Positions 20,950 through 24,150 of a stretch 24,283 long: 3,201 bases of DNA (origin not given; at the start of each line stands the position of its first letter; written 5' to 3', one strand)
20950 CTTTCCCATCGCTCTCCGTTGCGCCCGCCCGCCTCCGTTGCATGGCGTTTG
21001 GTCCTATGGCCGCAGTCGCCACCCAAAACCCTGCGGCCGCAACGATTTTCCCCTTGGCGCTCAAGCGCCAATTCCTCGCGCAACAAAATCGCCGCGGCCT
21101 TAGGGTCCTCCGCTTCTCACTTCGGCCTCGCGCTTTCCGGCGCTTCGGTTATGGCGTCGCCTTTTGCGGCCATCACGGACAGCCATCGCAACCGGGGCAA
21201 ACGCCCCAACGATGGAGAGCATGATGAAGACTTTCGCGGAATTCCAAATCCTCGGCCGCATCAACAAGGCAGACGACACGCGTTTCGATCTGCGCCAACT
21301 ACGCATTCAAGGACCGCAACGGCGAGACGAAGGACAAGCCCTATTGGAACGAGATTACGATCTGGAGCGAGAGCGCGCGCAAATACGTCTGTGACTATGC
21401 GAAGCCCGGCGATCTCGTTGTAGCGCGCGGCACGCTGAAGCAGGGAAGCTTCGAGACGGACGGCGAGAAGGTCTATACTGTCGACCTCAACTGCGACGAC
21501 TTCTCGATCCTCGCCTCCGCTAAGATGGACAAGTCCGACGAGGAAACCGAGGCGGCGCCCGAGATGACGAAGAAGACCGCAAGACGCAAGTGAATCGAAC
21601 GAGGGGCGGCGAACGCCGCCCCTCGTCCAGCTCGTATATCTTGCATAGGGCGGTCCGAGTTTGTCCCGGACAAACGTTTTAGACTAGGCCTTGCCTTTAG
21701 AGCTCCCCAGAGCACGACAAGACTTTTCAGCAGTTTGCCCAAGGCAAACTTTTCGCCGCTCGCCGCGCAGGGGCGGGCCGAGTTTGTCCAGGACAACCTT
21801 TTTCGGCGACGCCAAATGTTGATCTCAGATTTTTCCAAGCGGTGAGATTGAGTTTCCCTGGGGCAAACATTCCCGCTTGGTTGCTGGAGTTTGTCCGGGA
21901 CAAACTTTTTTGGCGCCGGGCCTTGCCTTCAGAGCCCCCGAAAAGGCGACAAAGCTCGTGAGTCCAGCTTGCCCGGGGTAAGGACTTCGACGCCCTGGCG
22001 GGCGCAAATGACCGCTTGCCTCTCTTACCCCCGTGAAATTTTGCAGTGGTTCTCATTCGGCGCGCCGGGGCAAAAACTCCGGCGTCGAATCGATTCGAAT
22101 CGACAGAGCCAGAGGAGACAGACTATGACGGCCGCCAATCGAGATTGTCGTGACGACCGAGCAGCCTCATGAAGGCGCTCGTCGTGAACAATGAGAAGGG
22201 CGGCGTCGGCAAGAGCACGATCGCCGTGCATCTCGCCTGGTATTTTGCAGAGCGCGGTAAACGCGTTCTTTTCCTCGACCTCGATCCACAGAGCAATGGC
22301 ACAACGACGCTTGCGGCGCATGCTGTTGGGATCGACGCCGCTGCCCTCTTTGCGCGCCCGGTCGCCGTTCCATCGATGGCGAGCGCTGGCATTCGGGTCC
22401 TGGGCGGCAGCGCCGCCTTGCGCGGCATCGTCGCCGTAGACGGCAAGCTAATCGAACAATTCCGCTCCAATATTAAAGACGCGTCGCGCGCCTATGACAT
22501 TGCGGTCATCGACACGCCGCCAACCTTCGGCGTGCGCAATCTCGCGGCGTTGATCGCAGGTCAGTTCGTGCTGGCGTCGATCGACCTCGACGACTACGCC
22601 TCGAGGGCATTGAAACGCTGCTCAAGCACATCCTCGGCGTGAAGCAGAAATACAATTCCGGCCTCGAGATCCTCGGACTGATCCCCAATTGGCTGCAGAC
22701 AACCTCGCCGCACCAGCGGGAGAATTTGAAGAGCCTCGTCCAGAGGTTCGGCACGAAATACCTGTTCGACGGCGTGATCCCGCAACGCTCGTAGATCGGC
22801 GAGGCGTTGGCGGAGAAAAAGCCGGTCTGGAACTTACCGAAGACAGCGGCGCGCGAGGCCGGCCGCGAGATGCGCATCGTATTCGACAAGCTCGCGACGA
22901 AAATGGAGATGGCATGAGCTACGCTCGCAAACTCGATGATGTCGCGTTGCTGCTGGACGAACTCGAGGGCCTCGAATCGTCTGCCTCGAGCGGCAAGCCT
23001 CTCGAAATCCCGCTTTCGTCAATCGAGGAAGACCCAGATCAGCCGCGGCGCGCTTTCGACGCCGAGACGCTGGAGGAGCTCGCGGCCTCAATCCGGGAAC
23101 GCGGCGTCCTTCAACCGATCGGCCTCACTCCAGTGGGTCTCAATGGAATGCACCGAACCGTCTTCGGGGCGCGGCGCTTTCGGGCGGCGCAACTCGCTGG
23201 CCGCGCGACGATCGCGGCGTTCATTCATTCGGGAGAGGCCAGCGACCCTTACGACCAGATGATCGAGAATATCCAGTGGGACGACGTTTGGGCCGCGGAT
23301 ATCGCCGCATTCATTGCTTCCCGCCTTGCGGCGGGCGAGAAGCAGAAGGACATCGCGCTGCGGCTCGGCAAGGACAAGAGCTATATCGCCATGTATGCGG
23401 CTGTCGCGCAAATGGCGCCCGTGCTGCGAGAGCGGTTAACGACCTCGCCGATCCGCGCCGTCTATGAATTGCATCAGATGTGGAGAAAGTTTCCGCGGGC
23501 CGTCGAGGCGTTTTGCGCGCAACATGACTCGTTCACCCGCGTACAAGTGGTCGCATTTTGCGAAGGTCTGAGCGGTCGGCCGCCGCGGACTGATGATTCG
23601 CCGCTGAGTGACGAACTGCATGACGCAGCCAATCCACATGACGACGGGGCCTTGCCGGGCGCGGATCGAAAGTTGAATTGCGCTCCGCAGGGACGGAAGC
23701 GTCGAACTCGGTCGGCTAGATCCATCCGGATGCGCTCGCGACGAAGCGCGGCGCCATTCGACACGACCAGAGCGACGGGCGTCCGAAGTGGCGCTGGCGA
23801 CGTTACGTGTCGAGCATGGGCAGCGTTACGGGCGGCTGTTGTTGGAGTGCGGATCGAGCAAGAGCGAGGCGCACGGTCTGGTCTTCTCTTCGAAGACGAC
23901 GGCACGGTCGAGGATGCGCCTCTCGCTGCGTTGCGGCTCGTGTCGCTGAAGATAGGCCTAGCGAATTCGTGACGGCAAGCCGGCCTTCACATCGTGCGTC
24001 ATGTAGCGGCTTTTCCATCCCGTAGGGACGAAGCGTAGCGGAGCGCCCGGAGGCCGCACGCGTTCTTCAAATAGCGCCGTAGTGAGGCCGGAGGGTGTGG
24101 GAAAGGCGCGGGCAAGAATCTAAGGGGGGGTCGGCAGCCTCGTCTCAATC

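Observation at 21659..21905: Five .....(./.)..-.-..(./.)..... palindromes with T-tracts: candidate centromere (parS) or iteron array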

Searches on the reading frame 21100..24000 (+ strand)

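Call 15: search_protein_families(library=pfam, proteins=[L001:9611-10672:+, L001:8865-9614:+, L001:8121-8504:+], max_evalue=0.01)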
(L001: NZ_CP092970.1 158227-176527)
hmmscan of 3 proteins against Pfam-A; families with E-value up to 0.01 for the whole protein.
L001:9611-10672:+ (353 aa): 3 families
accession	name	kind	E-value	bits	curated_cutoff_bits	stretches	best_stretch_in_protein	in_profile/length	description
PF02195.25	ParB_N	-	2.1e-21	76.2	26.3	1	31-121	5-95/95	ParB N-terminal domain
PF08535.16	KorB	-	2.5e-15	56.6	22.3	1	141-211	3-78/89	KorB domain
PF00296.26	Bac_luciferase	-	0.0045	16.8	27.9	1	67-162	153-249/314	Luciferase-like monooxygenase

L001:8865-9614:+ (249 aa): 9 families
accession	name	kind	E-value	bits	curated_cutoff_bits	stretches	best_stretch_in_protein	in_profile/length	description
PF13614.12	AAA_31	-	6.1e-30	104.9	27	1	1-167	1-176/177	AAA domain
PF01656.29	CbiA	-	1.2e-24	87.1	25.4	1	5-220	2-125/125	CobQ/CobB/MinD/ParA nucleotide binding domain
PF09140.17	MipZ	-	4.2e-12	46.4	20.7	1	3-139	2-130/262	ATPase MipZ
PF10609.15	ParA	-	1.3e-09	38.3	27.1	1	3-126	5-129/246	NUBPL iron-transfer P-loop NTPase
PF02374.21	ArsA_ATPase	-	2.4e-07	30.7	24.3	1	9-53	8-52/305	Anion-transporting ATPase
PF00142.24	Fer4_NifH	-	1.5e-06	28.3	25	1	10-48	8-47/271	4Fe-4S iron sulfur cluster binding proteins, NifH/frxC family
PF06564.18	CBP_BcsQ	-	3e-06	27.4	21.3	1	1-41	1-41/234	Cellulose biosynthesis protein BcsQ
PF16575.11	CLP1_P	-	0.00019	21.7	26.6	1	12-43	4-35/188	mRNA cleavage and polyadenylation factor CLP1 P-loop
PF03308.22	MeaB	-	0.0009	18.8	23.1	1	12-44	43-75/273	Methylmalonyl Co-A mutase-associated GTPase MeaB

L001:8121-8504:+ (127 aa): 1 family
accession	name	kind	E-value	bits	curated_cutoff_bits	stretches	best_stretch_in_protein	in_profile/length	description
PF00436.31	SSB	-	1e-10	42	26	1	21-100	24-103/104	Single-strand binding protein family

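Call 19: find_homologous_proteins(query=L001:9611-10672:+, max_evalue=1e-10)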
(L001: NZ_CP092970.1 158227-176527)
Query L001:9611-10672:+ (353 aa): 651 proteins with E <= 1e-10 among 8000 candidates; the best 120 are listed.
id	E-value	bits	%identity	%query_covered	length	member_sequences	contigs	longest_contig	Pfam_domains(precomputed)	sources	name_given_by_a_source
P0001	2.2e-223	758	100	100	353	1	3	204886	PF06613.18,PF08535.16,PF02195.27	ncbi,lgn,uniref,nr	ncbi:ParB/RepB/Spo0J family partition protein [Methylocystis parvus]|uniref:ParB/RepB/Spo0J family p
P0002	3.0e-172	590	81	100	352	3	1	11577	PF06613.18,PF08535.16,PF02195.27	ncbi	-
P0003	2.3e-157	541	75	100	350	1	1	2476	PF06613.18,PF08535.16,PF02195.27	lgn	-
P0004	4.1e-155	534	73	100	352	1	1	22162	PF06613.18,PF08535.16,PF02195.27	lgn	-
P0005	9.4e-155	533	74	99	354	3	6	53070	PF06613.18,PF08535.16,PF02195.27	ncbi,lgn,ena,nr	ncbi:MAG: hypothetical protein FD139_2550 [Methylocystaceae bacterium]|nr:MAG: hypothetical protein 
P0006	1.9e-153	529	75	99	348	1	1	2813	PF06613.18,PF08535.16,PF02195.27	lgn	-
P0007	9.8e-147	506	70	100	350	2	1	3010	PF06613.18,PF08535.16,PF02195.27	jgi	jgi:ParB family chromosome partitioning protein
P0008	5.1e-146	504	70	100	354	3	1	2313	PF06613.18,PF08535.16,PF02195.27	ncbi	-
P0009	7.3e-145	500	70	99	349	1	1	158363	PF06613.18,PF08535.16,PF02195.27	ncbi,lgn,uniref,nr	ncbi:ParB/RepB/Spo0J family partition protein [Methylocystis hirsuta]|uniref:ParB/RepB/Spo0J family 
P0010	9.9e-145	500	70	100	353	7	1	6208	PF06613.18,PF08535.16,PF02195.27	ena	-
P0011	8.7e-144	497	70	100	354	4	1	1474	PF06613.18,PF08535.16,PF02195.27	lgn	-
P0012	2.4e-142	492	70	98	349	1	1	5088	PF06613.18,PF08535.16,PF02195.27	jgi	jgi:ParB family chromosome partitioning protein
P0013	3.1e-137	475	67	100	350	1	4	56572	PF06613.18,PF08535.16,PF02195.27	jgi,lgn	-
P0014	1.4e-136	473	68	98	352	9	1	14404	PF06613.18,PF08535.16,PF02195.27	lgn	-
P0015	2.1e-134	466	68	99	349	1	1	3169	PF08535.16,PF02195.27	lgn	-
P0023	2.0e-117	410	61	98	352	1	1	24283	PF08535.16,PF02195.27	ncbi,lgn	-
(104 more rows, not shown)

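Call 20: search_dna_similar(query=L001:9611-10672:+, collection=plasmids, mode=protein, max_rows=60, rows=spread, max_evalue=1e-20)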
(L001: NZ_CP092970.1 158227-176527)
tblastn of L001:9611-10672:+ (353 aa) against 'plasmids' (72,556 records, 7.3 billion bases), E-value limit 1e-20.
Records with a match: 212; places in all: 216; records where one place covers at least 80% of the query: 47.
Best place of each record, by identity: >=99% 2; <60% 210.
By first word of the organism name: Neisseria 52; Bradyrhizobium 44; Sphingobium 31; uncultured 22; Acinetobacter 15; Sphingomonas 7; Rhizorhabdus 4; Leisingera 4; Methylocystis 3; Cereibacter 3; and 22 more.
By predicted mobility (MOB-suite, as given by PLSDB): conjugative 168; mobilizable 28; non-mobilizable 16.
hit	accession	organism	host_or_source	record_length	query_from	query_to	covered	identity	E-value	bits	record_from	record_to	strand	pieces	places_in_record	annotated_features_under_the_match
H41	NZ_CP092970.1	Methylocystis parvus OBBP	Bacterial Monoculture,Mud, soil or ...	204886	1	353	100%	100.0%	0e+0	593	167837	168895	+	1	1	ParB/RepB/Spo0J family partition protein | ParA family protein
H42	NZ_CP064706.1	Bradyrhizobium sp. 155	Acmispon strigosus,cell culture,root ...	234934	12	335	92%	41.9%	2e-50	187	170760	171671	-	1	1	ParB/RepB/Spo0J family partition protein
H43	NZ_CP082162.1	Bradyrhizobium sp. 195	Acmispon strigosus,cell culture,root ...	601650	12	335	92%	41.0%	1e-51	191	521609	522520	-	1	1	ParB/RepB/Spo0J family partition protein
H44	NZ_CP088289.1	Bradyrhizobium septentrionale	Glycine max cv. AC Glengarry,Cell ...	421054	12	335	92%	40.7%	2e-48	182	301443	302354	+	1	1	ParB/RepB/Spo0J family partition protein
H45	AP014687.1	Bradyrhizobium diazoefficiens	Glycine max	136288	12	335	92%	40.7%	1e-50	188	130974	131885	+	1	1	ParB-like partition protein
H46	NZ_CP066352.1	Bradyrhizobium japonicum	Glycine max,DNA isolated from pure ...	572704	12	335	92%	40.7%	1e-50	188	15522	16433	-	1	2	ParB/RepB/Spo0J family partition protein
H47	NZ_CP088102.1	Bradyrhizobium barranii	cell culture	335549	12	335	92%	40.1%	1e-47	179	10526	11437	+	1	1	ParB/RepB/Spo0J family partition protein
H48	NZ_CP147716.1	Bradyrhizobium sp. 27S5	-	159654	27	335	88%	41.4%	3e-47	178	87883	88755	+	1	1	ParB/RepB/Spo0J family partition protein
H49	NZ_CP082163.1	Bradyrhizobium sp. 195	Acmispon strigosus,cell culture,root ...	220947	27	335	88%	40.8%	1e-47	179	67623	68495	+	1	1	ParB/RepB/Spo0J family partition protein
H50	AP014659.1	Bradyrhizobium diazoefficiens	-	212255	12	335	92%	38.3%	4e-43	166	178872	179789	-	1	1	parB-like partition protein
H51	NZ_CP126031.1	Bradyrhizobium elkanii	Glycine max,soybean,root nodule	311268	24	335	88%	39.5%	7e-44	168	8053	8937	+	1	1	ParB/RepB/Spo0J family partition protein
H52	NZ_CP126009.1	Bradyrhizobium elkanii USDA 94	Glycine max,soybean,root nodule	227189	27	335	88%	39.8%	8e-48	180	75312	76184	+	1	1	ParB/RepB/Spo0J family partition protein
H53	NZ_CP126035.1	Bradyrhizobium elkanii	Glycine max,soybean,root nodule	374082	27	335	88%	39.7%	5e-48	181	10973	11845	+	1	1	ParB/RepB/Spo0J family partition protein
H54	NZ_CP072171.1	Agrobacterium larrymoorei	Ficus benjamina,cell culture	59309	9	335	93%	36.1%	2e-36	147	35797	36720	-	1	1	ParB/RepB/Spo0J family partition protein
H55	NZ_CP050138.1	Sphingomonas sp. CL5.1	-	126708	6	265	74%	38.2%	2e-27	120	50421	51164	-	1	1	ParB/RepB/Spo0J family partition protein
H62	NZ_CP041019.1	Sphingobium fuliginis ATCC 27551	cell culture,Water of rice field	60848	26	243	62%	37.5%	1e-21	103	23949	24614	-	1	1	ParB/RepB/Spo0J family partition protein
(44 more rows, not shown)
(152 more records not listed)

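Call 22: find_related_loci(query=A2, collection=genome_contigs, flank=6000)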
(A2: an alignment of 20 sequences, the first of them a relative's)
Query A2 (353 aa) in genome_contigs; peptide patterns used: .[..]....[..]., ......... (x = any residue, [..] = any of these).
346 stretches matched a pattern; 71 encode a relative of the query (tblastn E <= 1e-3); 71 distinct loci.
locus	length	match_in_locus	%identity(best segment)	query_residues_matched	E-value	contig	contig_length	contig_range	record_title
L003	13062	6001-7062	74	1-353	6e-158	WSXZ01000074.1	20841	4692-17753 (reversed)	MAG: Methylocystaceae bacterium isolate X3_MetaBAT.1 scaffold_2500, whole genome shotgun sequence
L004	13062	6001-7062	74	1-353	2e-158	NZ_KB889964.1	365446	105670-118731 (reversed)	Methylocystis rosea SV97 A3OODRAFT_scaffold2.2, whole genome shotgun sequence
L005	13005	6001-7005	67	1-351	2e-132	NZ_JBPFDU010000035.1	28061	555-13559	MAG: Methylocystis sp. isolate Site1BBin15 k141_22827, whole genome shotgun sequence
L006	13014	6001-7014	60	1-347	5e-125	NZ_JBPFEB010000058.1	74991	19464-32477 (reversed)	MAG: Methylocystis sp. isolate Soil2ABin7 k141_337673, whole genome shotgun sequence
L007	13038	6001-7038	66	1-347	2e-122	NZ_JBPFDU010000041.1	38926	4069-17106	MAG: Methylocystis sp. isolate Site1BBin15 k141_30635, whole genome shotgun sequence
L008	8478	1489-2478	50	1-351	3e-96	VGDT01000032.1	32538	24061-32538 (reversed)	MAG: Alphaproteobacteria bacterium isolate M_DeepCast_65m_m1_022 M_DeepCast_65m_m1_022_Ga0194120_10002371, whole genome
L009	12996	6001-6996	50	1-352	3e-92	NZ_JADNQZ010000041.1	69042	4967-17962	Methylocystis sp. H62 MCYSTISH62_contig0041, whole genome shotgun sequence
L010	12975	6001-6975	52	1-347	1e-90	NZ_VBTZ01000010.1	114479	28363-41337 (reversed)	Methylocystis sp. B8 contig10, whole genome shotgun sequence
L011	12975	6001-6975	50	1-347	2e-89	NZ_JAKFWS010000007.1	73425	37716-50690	MAG: Methylocystis sp. isolate ND1_Bin_1_1 ND1_0000021, whole genome shotgun sequence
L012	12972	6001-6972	51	1-347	2e-89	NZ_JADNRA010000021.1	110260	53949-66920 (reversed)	Methylocystis sp. L43 MCYSTISL43_contig0021, whole genome shotgun sequence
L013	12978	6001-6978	51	1-347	2e-89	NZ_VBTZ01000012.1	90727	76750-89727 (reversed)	Methylocystis sp. B8 contig12, whole genome shotgun sequence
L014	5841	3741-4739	49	1-352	2e-88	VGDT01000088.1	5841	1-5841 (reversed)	MAG: Alphaproteobacteria bacterium isolate M_DeepCast_65m_m1_022 M_DeepCast_65m_m1_022_Ga0194120_10024620, whole genome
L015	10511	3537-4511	51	1-347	1e-87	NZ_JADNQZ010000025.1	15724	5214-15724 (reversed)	Methylocystis sp. H62 MCYSTISH62_contig0025, whole genome shotgun sequence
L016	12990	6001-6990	46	1-347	4e-72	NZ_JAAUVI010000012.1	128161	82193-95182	Methylobacterium sp. C25 C25_12, whole genome shotgun sequence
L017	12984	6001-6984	44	1-347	1e-69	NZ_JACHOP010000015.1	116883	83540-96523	Methylorubrum rhodinum strain DSM 2163 Ga0373200_15, whole genome shotgun sequence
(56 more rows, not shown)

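Call 27: search_solved_structures(query=L001:9611-10672:+, max_evalue=0.001, show_alignments=3)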
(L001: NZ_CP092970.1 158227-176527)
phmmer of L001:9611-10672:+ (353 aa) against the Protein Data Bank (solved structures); distinct sequences matched with E-value up to 0.001: 12.
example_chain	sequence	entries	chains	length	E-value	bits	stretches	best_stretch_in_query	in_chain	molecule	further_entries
8qa8_A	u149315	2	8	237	7.4e-29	104.2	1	10-202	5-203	Transcriptional repressor protein KorB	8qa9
1vz0_A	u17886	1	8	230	1.4e-21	80.3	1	20-182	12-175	Chromosome-partitioning protein Spo0J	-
6t1f_A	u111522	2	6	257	1.1e-20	77.3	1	25-174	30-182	Chromosome-partitioning protein ParB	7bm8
7o0n_A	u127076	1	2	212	1.3e-20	77.1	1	30-163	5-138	ParB family protein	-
7bnk_A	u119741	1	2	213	5.6e-20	75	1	29-163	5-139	ParB family protein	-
7bnr_A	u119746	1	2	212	4.5e-19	72.1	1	30-163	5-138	ParB family protein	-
7nfu_A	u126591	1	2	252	1.5e-17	67.1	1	29-176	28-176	Nucleoid occlusion protein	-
7ng0_A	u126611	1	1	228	1.9e-17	66.7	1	31-176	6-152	Nucleoid occlusion protein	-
6sdk_A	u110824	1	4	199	2.9e-17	66.1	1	31-172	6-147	Stage 0 sporulation protein J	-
7ol9_A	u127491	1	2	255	1e-16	64.3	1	25-173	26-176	Nucleoid occlusion protein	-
4umk_A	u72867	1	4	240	1.2e-14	57.5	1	28-177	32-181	PROBABLE CHROMOSOME-PARTITIONING PROTEIN PARB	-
1r71_A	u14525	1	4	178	1.9e-14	56.9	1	88-230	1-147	Transcriptional repressor protein korB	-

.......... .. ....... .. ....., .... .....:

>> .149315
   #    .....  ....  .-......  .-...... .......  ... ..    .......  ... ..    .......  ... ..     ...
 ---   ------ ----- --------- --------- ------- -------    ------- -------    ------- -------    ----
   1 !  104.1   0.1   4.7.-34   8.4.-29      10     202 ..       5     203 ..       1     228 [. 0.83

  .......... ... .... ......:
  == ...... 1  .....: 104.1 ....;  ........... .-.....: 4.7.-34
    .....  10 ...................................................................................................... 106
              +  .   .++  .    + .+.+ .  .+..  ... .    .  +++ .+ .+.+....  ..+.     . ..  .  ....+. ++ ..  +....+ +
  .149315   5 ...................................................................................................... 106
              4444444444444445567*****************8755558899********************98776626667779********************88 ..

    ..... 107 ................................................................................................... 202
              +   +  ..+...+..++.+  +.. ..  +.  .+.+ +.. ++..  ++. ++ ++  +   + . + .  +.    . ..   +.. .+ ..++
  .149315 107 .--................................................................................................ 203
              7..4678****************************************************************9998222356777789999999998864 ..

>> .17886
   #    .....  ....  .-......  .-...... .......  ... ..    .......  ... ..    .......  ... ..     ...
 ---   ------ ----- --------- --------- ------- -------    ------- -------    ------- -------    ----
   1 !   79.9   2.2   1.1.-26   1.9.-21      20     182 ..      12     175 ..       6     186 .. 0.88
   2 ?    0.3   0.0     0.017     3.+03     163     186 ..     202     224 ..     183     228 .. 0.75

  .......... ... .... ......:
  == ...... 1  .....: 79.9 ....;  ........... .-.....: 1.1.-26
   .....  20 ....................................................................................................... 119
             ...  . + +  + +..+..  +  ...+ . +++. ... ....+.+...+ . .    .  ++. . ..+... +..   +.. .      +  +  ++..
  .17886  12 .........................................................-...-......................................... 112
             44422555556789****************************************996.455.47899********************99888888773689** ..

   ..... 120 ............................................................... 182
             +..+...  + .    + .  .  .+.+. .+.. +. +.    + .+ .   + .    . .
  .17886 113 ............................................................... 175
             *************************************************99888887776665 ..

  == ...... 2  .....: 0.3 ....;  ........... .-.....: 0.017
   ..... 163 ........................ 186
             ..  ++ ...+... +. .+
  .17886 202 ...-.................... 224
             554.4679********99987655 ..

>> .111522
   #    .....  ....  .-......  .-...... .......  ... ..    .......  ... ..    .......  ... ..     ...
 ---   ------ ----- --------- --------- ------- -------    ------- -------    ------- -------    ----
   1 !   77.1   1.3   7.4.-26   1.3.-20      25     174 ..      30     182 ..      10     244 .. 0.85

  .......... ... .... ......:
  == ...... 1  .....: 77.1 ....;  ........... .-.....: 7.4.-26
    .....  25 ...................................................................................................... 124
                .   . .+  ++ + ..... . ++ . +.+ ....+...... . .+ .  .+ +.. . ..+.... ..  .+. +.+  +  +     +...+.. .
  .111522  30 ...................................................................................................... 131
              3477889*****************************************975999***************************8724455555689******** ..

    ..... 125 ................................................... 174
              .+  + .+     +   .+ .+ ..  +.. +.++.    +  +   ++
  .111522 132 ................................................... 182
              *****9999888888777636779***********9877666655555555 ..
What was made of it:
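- Closest known: RK2/RP4. Same: The ParB has the same three-domain family architecture (ParB_N, KorB HTH, KorB_C), and RK2 KorB is its best solved relative (calls 15, 19, 27).
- The best PDB relative is RK2 KorB 8qa8 (E 7e-29), and 1r71 also matches (calls 15, 19, 27).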

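Call 48: list_cluster_members(proteins=[P0023])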
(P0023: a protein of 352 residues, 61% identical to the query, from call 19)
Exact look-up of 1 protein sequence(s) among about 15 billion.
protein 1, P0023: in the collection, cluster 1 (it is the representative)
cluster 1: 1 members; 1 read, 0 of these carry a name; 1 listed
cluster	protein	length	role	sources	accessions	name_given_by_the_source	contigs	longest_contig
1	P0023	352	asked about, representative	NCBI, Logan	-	-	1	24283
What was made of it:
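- Tried and rejected: Organism of the window: the cluster look-up returned no name (call 48).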
